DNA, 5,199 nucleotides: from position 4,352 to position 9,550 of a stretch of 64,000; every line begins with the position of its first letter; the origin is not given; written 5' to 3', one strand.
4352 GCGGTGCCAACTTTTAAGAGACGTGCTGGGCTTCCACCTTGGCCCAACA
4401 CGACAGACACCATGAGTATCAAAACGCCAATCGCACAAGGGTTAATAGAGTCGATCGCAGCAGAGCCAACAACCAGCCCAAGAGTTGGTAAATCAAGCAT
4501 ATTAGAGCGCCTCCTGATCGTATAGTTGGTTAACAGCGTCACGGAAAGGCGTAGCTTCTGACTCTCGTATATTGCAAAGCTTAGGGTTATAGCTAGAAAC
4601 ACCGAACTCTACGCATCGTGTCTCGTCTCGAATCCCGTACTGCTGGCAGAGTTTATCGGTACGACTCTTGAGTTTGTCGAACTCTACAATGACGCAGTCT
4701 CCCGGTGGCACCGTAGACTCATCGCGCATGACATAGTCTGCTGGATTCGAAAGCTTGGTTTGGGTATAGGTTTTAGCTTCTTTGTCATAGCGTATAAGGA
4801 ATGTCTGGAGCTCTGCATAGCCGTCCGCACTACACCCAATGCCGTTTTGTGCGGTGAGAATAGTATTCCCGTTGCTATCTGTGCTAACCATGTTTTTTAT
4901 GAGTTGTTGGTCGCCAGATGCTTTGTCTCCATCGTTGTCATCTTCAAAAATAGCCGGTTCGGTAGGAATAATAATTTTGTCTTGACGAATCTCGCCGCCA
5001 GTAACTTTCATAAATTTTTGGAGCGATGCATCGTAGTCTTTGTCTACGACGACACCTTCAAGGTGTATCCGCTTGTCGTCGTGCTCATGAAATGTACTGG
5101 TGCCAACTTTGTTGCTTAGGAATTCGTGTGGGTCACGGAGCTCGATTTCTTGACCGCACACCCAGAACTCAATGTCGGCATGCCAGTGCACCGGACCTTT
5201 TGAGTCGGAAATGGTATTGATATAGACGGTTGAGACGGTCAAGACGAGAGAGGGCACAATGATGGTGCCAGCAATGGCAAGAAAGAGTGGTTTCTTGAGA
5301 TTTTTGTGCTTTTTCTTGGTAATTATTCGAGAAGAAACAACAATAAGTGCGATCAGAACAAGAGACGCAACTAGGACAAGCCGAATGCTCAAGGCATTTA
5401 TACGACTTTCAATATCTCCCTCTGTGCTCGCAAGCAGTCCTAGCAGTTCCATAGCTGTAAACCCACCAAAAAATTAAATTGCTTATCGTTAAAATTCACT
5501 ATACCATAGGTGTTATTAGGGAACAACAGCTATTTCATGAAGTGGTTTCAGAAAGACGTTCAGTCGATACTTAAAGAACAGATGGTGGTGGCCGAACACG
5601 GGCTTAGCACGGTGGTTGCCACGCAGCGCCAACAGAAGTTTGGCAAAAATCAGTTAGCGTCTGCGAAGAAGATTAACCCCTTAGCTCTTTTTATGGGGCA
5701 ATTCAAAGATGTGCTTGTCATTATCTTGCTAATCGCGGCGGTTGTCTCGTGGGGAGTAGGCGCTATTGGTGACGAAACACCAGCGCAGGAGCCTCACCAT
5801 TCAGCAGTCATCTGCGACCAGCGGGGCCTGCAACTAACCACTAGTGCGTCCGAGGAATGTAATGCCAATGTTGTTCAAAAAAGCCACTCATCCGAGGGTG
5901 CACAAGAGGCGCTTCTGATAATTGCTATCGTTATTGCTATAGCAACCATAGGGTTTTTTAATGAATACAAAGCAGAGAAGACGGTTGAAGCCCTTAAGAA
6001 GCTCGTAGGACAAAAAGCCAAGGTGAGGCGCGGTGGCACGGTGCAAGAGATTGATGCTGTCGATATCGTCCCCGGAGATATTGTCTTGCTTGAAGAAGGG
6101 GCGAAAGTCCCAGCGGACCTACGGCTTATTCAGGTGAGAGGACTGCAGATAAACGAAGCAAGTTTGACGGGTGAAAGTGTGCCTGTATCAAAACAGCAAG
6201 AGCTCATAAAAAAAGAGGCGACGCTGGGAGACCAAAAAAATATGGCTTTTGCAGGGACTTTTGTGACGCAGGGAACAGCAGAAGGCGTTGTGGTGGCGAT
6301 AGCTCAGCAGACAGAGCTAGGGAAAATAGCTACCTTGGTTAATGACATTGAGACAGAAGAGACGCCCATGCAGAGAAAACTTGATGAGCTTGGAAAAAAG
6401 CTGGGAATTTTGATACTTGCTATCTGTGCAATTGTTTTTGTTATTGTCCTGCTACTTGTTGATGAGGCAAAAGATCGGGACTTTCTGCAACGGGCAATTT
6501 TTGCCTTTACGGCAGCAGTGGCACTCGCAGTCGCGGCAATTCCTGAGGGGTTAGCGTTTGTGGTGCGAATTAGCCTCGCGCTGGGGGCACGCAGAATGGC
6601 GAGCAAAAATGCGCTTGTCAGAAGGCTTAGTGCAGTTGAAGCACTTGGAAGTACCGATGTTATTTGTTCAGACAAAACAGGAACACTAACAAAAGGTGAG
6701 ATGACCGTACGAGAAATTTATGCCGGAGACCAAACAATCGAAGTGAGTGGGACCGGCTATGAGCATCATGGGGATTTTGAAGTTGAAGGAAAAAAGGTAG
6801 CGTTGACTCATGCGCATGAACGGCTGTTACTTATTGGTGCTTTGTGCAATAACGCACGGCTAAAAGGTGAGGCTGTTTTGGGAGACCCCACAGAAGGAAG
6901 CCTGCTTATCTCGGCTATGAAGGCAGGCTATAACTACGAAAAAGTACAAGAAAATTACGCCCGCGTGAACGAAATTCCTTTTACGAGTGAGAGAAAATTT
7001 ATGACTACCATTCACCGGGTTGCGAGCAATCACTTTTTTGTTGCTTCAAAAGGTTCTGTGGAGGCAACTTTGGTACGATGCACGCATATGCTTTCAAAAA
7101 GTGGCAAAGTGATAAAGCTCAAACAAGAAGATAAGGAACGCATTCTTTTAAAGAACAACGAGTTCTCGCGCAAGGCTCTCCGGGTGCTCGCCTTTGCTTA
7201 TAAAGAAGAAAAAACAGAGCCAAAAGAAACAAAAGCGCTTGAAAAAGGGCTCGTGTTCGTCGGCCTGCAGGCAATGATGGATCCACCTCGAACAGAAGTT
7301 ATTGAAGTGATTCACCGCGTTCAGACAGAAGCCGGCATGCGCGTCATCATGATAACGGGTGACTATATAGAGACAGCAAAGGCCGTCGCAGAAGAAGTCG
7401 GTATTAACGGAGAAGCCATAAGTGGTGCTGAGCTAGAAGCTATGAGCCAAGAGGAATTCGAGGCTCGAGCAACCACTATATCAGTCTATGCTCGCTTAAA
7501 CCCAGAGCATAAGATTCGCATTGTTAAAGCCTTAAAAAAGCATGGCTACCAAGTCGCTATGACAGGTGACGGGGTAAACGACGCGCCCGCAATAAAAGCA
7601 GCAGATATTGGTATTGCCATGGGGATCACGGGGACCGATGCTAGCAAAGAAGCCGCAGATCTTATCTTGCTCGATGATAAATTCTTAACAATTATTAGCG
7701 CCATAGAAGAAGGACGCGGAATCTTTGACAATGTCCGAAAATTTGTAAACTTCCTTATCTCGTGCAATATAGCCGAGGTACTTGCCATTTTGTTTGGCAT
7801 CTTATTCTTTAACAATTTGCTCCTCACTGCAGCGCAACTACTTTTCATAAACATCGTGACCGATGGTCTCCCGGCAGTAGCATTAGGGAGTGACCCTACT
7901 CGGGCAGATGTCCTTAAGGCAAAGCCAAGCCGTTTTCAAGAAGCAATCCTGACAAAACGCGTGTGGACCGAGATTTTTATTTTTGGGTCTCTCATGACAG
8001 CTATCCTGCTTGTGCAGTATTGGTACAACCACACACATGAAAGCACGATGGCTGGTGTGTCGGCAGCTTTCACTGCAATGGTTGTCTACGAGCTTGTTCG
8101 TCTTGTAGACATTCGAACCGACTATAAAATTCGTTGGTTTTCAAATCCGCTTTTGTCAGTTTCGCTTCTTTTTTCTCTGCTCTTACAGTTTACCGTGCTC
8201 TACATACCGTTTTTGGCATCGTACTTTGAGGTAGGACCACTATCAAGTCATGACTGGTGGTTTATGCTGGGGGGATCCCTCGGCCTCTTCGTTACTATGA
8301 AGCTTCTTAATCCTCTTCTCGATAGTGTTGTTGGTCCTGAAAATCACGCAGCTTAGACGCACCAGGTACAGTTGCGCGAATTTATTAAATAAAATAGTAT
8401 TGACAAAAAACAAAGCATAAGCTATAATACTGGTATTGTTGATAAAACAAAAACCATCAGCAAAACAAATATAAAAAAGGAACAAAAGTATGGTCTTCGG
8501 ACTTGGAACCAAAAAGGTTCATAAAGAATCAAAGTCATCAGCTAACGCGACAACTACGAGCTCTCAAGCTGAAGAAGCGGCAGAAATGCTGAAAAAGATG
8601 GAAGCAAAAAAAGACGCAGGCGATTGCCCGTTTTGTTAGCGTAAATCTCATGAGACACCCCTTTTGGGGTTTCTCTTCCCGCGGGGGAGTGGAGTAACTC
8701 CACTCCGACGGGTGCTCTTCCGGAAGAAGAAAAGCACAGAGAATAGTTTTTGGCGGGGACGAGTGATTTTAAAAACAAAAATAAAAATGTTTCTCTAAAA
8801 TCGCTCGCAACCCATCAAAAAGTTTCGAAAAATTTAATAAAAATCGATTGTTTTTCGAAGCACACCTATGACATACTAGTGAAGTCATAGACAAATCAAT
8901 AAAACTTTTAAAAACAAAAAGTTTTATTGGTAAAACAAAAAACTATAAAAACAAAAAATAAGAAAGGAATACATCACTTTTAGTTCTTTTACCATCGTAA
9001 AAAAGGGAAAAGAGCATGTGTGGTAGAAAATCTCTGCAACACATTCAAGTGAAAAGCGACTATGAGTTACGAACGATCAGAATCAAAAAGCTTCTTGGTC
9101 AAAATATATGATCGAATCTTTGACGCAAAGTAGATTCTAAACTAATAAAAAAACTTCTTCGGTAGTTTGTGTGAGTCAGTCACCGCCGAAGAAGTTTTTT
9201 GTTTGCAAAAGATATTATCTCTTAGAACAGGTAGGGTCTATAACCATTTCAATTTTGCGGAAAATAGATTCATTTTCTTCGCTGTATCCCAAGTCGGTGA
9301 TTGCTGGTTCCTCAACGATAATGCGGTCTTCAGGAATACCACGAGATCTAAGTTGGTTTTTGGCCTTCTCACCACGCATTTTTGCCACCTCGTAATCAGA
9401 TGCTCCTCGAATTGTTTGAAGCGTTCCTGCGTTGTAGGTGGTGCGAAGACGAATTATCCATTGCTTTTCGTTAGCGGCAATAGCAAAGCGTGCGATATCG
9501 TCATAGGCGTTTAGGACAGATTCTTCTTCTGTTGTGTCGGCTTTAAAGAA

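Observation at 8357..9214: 850-bp gene-free gap with a perfect consensus promoter, a CPFC micro-ORF and seven consecutive hairpins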

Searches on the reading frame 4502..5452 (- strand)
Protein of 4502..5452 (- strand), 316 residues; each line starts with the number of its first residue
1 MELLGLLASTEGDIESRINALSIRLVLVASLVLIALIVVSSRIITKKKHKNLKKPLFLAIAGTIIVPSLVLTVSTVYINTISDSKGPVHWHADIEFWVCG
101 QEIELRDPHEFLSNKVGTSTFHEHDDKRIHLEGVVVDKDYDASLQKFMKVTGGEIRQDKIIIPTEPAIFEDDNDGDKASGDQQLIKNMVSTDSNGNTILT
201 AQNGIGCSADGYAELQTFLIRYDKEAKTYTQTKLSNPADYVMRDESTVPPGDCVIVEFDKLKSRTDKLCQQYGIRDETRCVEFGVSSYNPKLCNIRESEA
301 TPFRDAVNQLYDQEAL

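Call 9: search_protein_families(library=pfam, proteins=[window:4502-5452:-], max_evalue=0.1)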
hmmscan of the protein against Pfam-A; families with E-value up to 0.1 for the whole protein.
window:4502-5452:- (316 aa): 1 family
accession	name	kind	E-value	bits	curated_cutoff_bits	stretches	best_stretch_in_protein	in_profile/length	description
PF20480.3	DUF6720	-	0.089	12.6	27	0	20-85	92-156/307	Family of unknown function (DUF6720)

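Call 40: search_protein_families(library=ncbifam, proteins=[window:4502-5452:-], max_evalue=1)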
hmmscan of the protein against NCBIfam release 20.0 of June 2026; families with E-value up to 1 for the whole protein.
window:4502-5452:- (316 aa): 0 families

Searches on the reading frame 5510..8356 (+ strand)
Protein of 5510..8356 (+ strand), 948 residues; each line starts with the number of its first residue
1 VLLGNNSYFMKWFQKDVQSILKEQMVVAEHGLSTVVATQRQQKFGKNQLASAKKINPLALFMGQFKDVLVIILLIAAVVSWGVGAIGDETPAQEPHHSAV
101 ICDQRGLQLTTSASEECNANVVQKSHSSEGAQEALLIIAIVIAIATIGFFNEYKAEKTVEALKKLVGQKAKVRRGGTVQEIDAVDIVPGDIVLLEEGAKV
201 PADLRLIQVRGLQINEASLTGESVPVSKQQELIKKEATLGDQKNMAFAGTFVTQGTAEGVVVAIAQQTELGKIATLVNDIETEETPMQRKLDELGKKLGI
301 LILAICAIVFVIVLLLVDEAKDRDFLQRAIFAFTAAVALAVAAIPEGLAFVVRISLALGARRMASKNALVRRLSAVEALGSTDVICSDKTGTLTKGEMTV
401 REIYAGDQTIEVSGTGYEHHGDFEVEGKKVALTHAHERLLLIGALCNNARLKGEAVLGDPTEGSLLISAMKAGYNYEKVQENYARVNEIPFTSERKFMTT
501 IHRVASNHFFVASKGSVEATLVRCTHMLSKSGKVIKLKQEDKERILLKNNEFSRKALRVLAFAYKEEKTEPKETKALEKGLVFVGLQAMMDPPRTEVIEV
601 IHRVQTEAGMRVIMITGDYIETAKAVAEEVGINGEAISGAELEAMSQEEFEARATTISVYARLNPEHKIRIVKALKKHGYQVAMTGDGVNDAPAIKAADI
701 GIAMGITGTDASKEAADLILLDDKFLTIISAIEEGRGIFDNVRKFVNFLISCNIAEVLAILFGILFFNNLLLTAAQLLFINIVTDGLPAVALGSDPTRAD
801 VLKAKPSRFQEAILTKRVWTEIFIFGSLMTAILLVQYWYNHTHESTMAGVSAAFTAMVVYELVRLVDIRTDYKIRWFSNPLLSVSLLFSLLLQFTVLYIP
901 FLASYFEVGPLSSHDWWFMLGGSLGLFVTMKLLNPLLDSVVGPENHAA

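Call 9: search_protein_families(library=pfam, proteins=[window:5510-8356:+], max_evalue=0.1)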
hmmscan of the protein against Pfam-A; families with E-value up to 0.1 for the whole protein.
window:5510-8356:+ (948 aa): 7 families
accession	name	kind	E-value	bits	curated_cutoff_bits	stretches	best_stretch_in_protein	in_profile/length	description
PF00122.25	E1-E2_ATPase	-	4.7e-53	179.8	28.1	1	167-366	4-181/181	E1-E2 ATPase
PF00689.26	Cation_ATPase_C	-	1.3e-34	120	27.3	1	770-933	2-172/175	Cation transporting ATPase, C-terminus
PF13246.12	Cation_ATPase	-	3.1e-19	69.2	21.7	1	444-527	1-91/91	Cation transport ATPase (P-type)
PF00702.32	Hydrolase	-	7.3e-19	69.3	26.4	1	383-699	2-191/191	haloacid dehalogenase-like hydrolase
PF00690.31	Cation_ATPase_N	-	1e-16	60.7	20.4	1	12-80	1-69/69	Cation transporter/ATPase, N-terminus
PF12710.13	HAD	-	5.7e-05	24.1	27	1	553-695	50-188/189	haloacid dehalogenase-like hydrolase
PF08282.18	Hydrolase_3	-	0.0053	17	20.9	1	672-722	196-245/255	haloacid dehalogenase-like hydrolase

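Call 10: find_related_loci(query=window:5510-8356:+, collection=genome_contigs, flank=6000)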
Query window:5510-8356:+ (948 aa) in genome_contigs; peptide patterns used: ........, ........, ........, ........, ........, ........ (x = any residue, [..] = any of these).
441 stretches matched a pattern; 412 encode a relative of the query (tblastn E <= 1e-3); the best 80 are kept; 80 distinct loci.
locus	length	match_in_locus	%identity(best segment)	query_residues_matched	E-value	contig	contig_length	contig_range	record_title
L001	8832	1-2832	75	36-947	0e+0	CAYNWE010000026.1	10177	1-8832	MAG TPA_asm: uncultured Candidatus Saccharibacteria bacterium isolate binchicken_co328_38 genome assembly, contig: NODE_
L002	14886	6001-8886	72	12-946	0e+0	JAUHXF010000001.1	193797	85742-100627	MAG: bacterium isolate 2_bin.50 NODE_131_length_193797_cov_2.216208, whole genome shotgun sequence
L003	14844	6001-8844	71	12-946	0e+0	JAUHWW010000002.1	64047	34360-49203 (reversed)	MAG: bacterium isolate 2_bin.36 NODE_421_length_64047_cov_1.158198, whole genome shotgun sequence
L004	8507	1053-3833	70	9-944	0e+0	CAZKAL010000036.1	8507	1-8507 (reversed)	MAG TPA_asm: uncultured Candidatus Saccharibacteria bacterium isolate binchicken_co275_58 genome assembly, contig: NODE_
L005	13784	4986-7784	73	12-946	0e+0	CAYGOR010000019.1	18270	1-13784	MAG TPA_asm: uncultured Candidatus Saccharibacteria bacterium isolate ERP116193_co1_190 genome assembly, contig: NODE_81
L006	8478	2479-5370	69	11-946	0e+0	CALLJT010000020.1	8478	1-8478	MAG: Candidatus Saccharimonadia bacterium isolate L1_Bin_Bin_167_sub_1 genome assembly, contig: c_000000046716, whole ge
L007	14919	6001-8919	74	4-947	0e+0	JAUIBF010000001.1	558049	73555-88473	MAG: bacterium isolate 6_bin.26 NODE_14_length_558049_cov_2.079846, whole genome shotgun sequence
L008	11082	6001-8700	64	8-946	0e+0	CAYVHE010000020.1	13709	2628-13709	MAG TPA_asm: uncultured Candidatus Saccharibacteria bacterium isolate SRP216583_co1_158 genome assembly, contig: NODE_40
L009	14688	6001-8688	65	4-945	0e+0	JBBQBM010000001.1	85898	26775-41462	MAG: Candidatus Saccharimonadales bacterium isolate Co_metawrap_1353 Cmw_1353_k141_379466_length_85898_cov_11.0000, whol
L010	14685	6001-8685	59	5-938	0e+0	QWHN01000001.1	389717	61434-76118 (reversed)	MAG: Candidatus Saccharibacteria bacterium CPR2 test_scaffold_49, whole genome shotgun sequence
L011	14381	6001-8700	63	10-945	0e+0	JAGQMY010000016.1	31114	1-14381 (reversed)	MAG: Candidatus Saccharibacteria bacterium isolate HKST-UBA54 2015-01-06_1_(paired)_contig_45124, whole genome shotgun s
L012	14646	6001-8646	50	18-940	0e+0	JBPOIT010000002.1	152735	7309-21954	MAG: Candidatus Levyibacteriota bacterium isolate MAG_784 c_000000578633, whole genome shotgun sequence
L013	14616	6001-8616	49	28-940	0e+0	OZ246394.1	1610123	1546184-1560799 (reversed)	MAG: uncultured Gammaproteobacteria bacterium isolate SRP292972_co1_11 genome assembly, chromosome: 1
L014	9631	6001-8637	46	2-937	0e+0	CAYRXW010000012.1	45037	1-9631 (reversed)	MAG TPA_asm: uncultured Methanosarcinales archaeon isolate SRP292972_co1_23 genome assembly, contig: NODE_475_length_450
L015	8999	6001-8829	75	7-946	0e+0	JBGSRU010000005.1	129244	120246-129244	MAG: Candidatus Saccharimonadales bacterium isolate JTS-AC366 k141_4137507, whole genome shotgun sequence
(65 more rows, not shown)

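Call 49: search_protein_families(library=ncbifam, proteins=[window:5510-8356:+], max_evalue=1e-20)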
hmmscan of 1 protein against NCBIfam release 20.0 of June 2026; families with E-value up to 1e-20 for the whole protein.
window:5510-8356:+ (948 aa): 19 families
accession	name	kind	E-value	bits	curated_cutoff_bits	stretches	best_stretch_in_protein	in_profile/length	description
TIGR01522.1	ATPase-IIA2_Ca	equivalog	1.8e-196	654.6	798.3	1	136-923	85-836/854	calcium-transporting P-type ATPase, PMR1-type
TIGR01116.1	ATPase-IIA1_Ca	equivalog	2e-184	614.9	703.4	1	133-925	29-786/799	calcium-translocating P-type ATPase, SERCA-type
TIGR01517.1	ATPase-IIB_Ca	equivalog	1.2e-137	460.5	507.05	1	123-927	110-871/882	calcium-translocating P-type ATPase, PMCA-type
TIGR01523.1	ATPase-IID_K-Na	equivalog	4.8e-136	454.8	645.05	3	455-837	455-854/997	potassium/sodium efflux P-type ATPase, fungal-type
TIGR01106.1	ATPase-IIC_X-K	subfamily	1.7e-132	443.3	946.1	2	132-634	105-609/997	Na,H/K antiporter P-type ATPase subunit alpha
TIGR01647.1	ATPase-IIIA_H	equivalog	3.4e-119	399.2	615.5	2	133-408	57-312/755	plasma-membrane proton-efflux P-type ATPase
TIGR01524.1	ATPase-IIIB_Mg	equivalog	4.4e-116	388.8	610.75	2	478-840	401-759/867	magnesium-translocating P-type ATPase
NF011702.0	PRK15122.1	subfamily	4.4e-105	352.5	975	2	477-901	437-861/907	magnesium-translocating P-type ATPase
TIGR01494.1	ATPase_P-type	subfamily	1.6e-92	310.4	62.3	2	137-408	2-237/478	HAD-IC family P-type ATPase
TIGR01525.1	ATPase-IB_hvy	subfamily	7.8e-77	259.4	346.25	2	132-405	19-271/560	heavy metal translocating P-type ATPase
TIGR01657.1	P-ATPase-V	hypoth_equivalog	9.4e-58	195.6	618.25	1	139-632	198-697/1055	ATP13A2 family polyamine export P-type ATPase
TIGR01512.1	ATPase-IB2_Cd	subfamily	7e-56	189.9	313.5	2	130-404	17-256/494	cadmium family heavy metal-translocating P-type ATPase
TIGR01511.1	ATPase-IB1_Cu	subfamily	3.1e-51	174.9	397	1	139-408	47-287/542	copper-translocating P-type ATPase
NF008262.1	PRK11033.1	equivalog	6.2e-43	147.3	1005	1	132-408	196-451/731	zinc/cadmium/mercury/lead-transporting ATPase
NF007952.0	PRK10671.1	equivalog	8.5e-35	120.1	1316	0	583-746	645-782/838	copper-exporting P-type ATPase CopA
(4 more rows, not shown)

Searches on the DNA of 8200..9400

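Call 4: search_rna_families(source=window, start=8200, end=9400, threshold=evalue, max_evalue=10, show_alignments=3)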
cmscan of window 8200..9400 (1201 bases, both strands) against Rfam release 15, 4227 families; matches with E-value up to 10: 13.
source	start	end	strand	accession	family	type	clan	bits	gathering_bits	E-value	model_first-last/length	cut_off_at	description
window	8423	8472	+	RF01393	isrJ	Gene; sRNA;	-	27.6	37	0.01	1-75/75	no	isrJ Hfq binding RNA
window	8980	9129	+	RF02446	SpR18_sRNA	Gene; sRNA;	-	21.4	60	4.7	1-132/132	no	Streptococcus sRNA SpR18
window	8746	8858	-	RF02412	snoR144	Gene; snRNA; snoRNA; HACA-box;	-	20.7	100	0.33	1-145/145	no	Small nucleolar RNA snoR144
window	8761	8806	+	RF04258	mir-994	Gene; miRNA;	-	19.6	93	0.76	1-81/81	no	mir-994 microRNA precursor family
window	8970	9025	+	RF00932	mir-471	Gene; miRNA;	-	19.1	80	0.79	1-66/66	no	mir-471 microRNA precursor family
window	8664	8703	+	RF01019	mir-922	Gene; miRNA;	-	18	95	1.3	1-81/81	no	mir-922 microRNA precursor family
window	8748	8820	-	RF03616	MIR1888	Gene; miRNA;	-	17.6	72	3.5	1-101/101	no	MIR1888 microRNA precursor family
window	9148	9200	-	RF04043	mir-2062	Gene; miRNA;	-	17.4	90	2.1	12-61/72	no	mir-2062 microRNA precursor family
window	8740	8827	+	RF00053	mir-7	Gene; miRNA;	-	16.4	51.8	3.8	1-91/91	no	mir-7 microRNA precursor family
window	8822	8861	+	RF04230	mir-9261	Gene; miRNA;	-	16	86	7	26-65/92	no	mir-9261 microRNA precursor family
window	9145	9196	+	RF04063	MIR2629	Gene; miRNA;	-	13.9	60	5.1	1-66/66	no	MIR2629 microRNA precursor family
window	8998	9117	+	RF02158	NPPA-AS1_3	Gene; lncRNA;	-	13.1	55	4.7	1-108/108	no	NPPA antisense RNA 1 conserved region 3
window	8607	8673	-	RF01394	isrK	Gene; sRNA;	-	13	50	6.6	1-77/77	no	isrK Hfq binding RNA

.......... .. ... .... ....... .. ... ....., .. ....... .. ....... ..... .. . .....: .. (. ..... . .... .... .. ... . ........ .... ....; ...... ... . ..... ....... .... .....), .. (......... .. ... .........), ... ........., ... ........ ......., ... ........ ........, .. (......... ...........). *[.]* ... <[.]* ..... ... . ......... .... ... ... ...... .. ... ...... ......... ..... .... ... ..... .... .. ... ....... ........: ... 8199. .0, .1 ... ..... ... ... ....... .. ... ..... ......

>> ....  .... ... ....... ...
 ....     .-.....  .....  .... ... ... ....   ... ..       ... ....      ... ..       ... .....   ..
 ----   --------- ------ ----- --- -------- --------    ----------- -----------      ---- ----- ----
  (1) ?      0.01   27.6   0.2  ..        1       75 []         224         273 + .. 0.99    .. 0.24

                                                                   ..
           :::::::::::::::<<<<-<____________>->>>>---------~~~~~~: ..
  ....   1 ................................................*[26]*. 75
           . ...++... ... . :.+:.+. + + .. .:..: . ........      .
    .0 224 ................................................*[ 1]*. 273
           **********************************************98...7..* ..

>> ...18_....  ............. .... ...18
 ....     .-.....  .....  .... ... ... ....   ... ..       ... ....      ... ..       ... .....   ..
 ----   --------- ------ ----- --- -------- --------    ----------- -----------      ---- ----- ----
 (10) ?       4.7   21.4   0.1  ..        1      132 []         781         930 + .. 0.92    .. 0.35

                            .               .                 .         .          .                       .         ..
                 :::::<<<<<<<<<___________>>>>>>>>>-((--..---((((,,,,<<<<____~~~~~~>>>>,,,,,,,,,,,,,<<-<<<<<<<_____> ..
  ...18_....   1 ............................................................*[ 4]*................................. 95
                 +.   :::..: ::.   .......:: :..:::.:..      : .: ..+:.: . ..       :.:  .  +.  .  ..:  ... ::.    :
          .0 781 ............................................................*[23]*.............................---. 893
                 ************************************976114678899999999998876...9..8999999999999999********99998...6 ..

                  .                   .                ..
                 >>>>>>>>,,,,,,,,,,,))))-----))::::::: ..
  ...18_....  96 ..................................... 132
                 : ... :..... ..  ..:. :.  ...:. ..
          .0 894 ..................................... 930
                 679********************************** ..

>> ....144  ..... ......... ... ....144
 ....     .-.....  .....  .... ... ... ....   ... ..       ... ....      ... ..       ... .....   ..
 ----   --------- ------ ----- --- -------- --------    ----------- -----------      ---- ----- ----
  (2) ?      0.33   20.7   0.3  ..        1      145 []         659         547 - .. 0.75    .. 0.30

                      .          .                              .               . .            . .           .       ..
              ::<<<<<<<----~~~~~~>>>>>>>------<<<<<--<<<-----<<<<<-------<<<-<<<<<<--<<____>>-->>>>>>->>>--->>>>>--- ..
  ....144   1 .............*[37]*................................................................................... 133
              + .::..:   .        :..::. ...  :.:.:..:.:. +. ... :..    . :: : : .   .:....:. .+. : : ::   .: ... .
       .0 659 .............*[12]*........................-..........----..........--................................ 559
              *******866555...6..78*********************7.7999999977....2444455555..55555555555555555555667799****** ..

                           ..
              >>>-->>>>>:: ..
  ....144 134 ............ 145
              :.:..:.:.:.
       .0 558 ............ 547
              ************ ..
